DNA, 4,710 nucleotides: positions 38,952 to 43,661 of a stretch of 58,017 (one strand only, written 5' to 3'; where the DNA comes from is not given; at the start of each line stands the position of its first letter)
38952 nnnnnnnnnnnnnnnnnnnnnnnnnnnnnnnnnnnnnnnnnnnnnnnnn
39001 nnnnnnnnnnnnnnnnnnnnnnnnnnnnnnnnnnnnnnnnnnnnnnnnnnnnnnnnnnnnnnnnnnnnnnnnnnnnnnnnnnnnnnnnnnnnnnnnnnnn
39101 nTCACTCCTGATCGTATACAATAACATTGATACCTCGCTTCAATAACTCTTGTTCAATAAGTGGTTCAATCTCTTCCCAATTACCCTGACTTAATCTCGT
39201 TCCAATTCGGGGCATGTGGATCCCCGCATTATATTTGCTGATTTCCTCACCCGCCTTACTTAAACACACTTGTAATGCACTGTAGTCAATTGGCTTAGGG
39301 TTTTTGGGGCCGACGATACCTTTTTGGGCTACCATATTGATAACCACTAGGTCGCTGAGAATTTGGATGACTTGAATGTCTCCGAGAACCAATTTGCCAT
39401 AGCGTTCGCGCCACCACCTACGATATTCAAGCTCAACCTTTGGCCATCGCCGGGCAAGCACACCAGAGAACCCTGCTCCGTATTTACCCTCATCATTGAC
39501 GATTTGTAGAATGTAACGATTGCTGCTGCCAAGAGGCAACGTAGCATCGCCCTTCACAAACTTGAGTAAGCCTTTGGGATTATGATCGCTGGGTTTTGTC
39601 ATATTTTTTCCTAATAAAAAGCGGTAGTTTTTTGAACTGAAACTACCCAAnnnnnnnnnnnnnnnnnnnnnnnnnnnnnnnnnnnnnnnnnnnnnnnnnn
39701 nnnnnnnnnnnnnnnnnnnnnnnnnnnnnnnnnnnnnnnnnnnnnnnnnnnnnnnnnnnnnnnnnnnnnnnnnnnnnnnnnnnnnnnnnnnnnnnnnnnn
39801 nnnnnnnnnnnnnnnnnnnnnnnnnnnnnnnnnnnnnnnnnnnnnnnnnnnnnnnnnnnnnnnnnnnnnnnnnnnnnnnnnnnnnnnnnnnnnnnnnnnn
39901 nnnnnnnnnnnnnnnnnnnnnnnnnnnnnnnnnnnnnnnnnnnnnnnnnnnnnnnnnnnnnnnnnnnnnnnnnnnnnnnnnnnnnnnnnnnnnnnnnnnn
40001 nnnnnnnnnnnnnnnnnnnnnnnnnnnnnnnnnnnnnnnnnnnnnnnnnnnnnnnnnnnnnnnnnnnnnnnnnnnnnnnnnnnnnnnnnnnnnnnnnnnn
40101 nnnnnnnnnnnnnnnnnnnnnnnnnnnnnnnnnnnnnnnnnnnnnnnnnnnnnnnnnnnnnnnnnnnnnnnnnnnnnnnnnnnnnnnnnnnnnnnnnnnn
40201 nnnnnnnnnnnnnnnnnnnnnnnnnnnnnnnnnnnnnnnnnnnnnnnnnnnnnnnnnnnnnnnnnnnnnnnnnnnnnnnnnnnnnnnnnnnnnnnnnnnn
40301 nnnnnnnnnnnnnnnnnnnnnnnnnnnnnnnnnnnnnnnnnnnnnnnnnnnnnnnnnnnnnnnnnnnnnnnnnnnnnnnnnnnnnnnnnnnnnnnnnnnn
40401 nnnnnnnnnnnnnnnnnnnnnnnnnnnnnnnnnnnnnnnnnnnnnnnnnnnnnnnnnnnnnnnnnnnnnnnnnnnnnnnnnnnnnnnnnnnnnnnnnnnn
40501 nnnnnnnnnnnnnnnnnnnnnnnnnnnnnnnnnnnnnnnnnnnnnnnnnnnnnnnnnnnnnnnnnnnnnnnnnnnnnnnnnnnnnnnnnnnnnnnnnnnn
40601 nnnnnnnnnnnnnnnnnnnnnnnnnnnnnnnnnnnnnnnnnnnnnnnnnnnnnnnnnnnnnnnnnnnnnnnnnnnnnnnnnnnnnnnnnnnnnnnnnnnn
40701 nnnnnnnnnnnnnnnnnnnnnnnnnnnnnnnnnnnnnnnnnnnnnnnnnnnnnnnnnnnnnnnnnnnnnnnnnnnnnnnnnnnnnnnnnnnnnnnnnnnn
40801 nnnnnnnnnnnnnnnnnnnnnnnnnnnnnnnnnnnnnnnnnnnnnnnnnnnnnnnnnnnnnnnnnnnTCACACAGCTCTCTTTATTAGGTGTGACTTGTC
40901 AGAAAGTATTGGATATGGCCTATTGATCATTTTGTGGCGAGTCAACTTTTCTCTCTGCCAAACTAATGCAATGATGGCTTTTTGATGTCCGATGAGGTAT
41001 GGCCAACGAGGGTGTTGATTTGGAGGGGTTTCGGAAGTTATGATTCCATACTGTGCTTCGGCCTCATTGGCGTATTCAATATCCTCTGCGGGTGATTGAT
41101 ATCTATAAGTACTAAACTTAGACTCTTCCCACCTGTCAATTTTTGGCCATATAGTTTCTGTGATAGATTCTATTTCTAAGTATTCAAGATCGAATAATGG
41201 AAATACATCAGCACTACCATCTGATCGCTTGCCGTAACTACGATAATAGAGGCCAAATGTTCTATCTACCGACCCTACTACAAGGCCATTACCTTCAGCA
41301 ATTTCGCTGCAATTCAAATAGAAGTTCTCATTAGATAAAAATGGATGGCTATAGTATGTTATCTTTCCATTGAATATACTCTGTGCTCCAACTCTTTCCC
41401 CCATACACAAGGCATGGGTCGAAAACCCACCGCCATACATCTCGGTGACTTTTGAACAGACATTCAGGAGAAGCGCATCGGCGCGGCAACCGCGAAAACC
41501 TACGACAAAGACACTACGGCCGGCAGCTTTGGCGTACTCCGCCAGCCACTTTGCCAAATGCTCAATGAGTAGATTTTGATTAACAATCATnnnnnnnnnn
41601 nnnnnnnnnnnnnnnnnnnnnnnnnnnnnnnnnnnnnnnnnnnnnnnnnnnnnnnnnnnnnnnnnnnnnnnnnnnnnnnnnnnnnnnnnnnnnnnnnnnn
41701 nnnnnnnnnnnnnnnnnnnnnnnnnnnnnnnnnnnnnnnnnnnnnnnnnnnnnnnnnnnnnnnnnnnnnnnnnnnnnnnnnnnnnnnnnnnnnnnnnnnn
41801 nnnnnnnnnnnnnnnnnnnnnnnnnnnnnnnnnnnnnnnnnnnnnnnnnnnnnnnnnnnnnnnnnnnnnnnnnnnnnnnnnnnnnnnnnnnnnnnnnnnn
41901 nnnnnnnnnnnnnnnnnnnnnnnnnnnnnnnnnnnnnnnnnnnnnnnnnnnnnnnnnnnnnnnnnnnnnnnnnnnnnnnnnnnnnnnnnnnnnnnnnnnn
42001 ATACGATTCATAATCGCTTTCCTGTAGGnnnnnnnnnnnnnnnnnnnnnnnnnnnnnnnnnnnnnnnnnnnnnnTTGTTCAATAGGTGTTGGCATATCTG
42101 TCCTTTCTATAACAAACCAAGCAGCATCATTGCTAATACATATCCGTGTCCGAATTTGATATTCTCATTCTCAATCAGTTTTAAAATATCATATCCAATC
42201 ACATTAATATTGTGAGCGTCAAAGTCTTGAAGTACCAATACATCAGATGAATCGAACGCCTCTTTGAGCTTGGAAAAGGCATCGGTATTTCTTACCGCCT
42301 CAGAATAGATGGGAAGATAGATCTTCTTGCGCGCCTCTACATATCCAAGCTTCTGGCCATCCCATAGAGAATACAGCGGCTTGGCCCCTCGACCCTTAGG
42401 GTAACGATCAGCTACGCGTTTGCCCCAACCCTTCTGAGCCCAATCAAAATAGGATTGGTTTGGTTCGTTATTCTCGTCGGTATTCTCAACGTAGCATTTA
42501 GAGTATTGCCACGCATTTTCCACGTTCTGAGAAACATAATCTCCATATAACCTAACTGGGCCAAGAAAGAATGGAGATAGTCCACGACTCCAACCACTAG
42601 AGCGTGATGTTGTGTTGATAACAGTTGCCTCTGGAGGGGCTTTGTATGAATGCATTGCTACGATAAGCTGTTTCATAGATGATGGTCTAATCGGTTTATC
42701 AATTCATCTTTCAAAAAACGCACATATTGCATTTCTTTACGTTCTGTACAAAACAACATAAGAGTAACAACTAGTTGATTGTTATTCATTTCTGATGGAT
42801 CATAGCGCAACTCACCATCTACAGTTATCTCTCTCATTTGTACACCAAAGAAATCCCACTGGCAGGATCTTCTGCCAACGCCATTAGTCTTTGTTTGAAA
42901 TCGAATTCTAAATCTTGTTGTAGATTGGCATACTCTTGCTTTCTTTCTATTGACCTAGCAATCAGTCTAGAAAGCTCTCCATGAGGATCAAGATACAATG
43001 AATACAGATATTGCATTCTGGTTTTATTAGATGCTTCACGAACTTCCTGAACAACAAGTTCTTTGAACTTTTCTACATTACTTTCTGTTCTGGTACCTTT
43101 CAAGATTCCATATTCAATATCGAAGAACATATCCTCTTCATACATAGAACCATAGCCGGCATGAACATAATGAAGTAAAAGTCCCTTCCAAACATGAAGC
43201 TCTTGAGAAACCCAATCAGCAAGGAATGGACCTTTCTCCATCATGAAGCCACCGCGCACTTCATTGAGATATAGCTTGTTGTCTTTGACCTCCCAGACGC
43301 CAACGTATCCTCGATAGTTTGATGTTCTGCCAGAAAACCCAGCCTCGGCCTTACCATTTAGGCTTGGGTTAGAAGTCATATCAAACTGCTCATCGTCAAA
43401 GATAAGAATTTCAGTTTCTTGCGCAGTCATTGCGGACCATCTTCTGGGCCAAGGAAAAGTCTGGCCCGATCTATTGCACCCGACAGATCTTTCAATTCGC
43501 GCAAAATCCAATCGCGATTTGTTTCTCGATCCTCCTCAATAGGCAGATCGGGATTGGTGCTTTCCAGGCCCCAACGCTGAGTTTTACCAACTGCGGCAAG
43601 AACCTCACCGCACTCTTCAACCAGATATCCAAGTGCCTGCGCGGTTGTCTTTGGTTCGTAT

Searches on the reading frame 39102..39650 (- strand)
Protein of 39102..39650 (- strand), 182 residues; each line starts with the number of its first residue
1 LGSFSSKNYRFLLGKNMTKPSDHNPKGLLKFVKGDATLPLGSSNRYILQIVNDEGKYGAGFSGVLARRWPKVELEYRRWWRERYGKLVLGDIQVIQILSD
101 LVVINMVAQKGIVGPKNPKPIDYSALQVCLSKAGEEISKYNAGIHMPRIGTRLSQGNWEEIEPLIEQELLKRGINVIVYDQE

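Call 43: search_protein_families(library=pfam, proteins=[window:39102-39650:-], max_evalue=1)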
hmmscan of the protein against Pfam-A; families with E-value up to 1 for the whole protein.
window:39102-39650:- (182 aa): 2 families
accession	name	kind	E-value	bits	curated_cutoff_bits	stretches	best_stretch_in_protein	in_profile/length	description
PF01661.27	Macro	-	0.028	14.8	22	1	51-162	4-115/118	Macro domain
PF23778.1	Phage_holin_2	-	0.092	13.4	32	1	78-110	23-55/92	Putative phage holin family 2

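Call 48: search_protein_families(library=phrogs, proteins=[window:39102-39650:-], max_evalue=0.001)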
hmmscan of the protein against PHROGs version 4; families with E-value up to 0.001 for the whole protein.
window:39102-39650:- (182 aa): 2 families
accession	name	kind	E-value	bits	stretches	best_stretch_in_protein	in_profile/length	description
phrog_335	-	other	2.8e-19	70.6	1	29-180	56-204/422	phosphatase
phrog_15329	-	unknown function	0.00015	23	1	120-181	40-101/104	-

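Call 50: search_solved_structures(query=window:39102-39650:-, max_evalue=1)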
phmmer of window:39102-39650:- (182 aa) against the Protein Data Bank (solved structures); distinct sequences matched with E-value up to 1: 16.
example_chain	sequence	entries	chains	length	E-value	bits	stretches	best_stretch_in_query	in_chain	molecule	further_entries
5e3b_A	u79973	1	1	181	3.8e-31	111.1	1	29-181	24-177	Macrodomain protein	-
2fg1_A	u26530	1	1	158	1.1e-30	109.6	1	30-180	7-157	conserved hypothetical protein BT1257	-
2afc_A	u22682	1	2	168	1.5e-30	109.2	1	30-180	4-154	conserved hypothetical protein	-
7enn_K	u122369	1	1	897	8e-06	28.6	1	28-179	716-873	Chromodomain-helicase-DNA-binding protein 1-like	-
7otq_K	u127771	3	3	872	1e-05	28.2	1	28-179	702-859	Chromodomain-helicase-DNA-binding protein 1-like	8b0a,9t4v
7epu_B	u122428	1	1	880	1.1e-05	28.2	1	28-179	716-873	Chromodomain-helicase-DNA-binding protein 1-like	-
6lfu_A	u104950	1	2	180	0.00026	23.7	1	29-96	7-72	ADP-ribose 1''-phosphate phosphatase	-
6lfq_A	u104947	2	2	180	0.00054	22.6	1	29-96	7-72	ADP-ribose 1''-phosphate phosphatase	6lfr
6lfs_A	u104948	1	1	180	0.0007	22.2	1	29-96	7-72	ADP-ribose 1''-phosphate phosphatase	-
6lft_A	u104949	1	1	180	0.00074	22.2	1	29-96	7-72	ADP-ribose 1''-phosphate phosphatase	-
2l8r_A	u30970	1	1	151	0.11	15.1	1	123-179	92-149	Uncharacterized protein C6orf130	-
2lgr_A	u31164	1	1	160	0.11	15.1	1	123-179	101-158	Uncharacterized protein C6orf130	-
4j5q_A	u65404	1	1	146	0.14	14.7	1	123-179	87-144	O-acetyl-ADP-ribose deacetylase 1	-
2eee_A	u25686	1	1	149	0.2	14.2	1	123-179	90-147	Uncharacterized protein C6orf130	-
4j5r_A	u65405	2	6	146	0.2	14.2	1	123-179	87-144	O-acetyl-ADP-ribose deacetylase 1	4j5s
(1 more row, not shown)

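Call 85: search_protein_families(library=padloc, proteins=[window:39102-39650:-], max_evalue=0.01)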
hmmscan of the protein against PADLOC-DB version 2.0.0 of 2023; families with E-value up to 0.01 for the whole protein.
window:39102-39650:- (182 aa): 1 family
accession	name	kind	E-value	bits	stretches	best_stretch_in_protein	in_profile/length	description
PDLC02990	DarG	-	6.5e-05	20.6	1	47-180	17-144/329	-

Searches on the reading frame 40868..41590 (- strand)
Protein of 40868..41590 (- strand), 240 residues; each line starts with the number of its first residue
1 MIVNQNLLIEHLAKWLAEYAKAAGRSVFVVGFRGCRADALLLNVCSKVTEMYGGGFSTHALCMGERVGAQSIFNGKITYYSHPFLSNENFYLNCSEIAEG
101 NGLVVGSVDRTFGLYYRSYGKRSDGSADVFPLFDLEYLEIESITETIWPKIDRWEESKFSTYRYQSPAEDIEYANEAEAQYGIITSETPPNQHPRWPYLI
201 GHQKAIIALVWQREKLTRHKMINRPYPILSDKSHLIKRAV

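Call 43: search_protein_families(library=pfam, proteins=[window:40868-41590:-], max_evalue=1)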
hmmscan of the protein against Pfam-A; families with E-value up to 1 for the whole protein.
window:40868-41590:- (240 aa): 1 family
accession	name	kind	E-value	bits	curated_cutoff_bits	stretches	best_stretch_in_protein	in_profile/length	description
PF17930.7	LpxI_N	-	0.3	11.5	25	1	12-77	11-75/129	LpxI N-terminal domain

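Call 48: search_protein_families(library=phrogs, proteins=[window:40868-41590:-], max_evalue=0.001)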
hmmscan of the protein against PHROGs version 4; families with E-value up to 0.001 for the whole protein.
window:40868-41590:- (240 aa): 1 family
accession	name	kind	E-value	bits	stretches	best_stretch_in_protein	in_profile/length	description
phrog_11189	-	other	0.00053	20.6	0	8-54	10-55/256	NAD synthetase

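Call 51: search_solved_structures(query=window:40868-41590:-, max_evalue=1)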
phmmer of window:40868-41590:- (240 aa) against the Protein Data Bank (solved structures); distinct sequences matched with E-value up to 1: 0.

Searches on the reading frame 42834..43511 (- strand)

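Call 43: search_protein_families(library=pfam, proteins=[window:42834-43511:-], max_evalue=1)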
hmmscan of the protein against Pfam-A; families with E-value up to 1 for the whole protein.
window:42834-43511:- (225 aa): 1 family
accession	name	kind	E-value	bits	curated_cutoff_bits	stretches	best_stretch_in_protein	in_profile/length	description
PF06241.17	Castor_Poll_mid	-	0.22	12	26.7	0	34-83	23-71/104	Castor and Pollux, part of voltage-gated ion channel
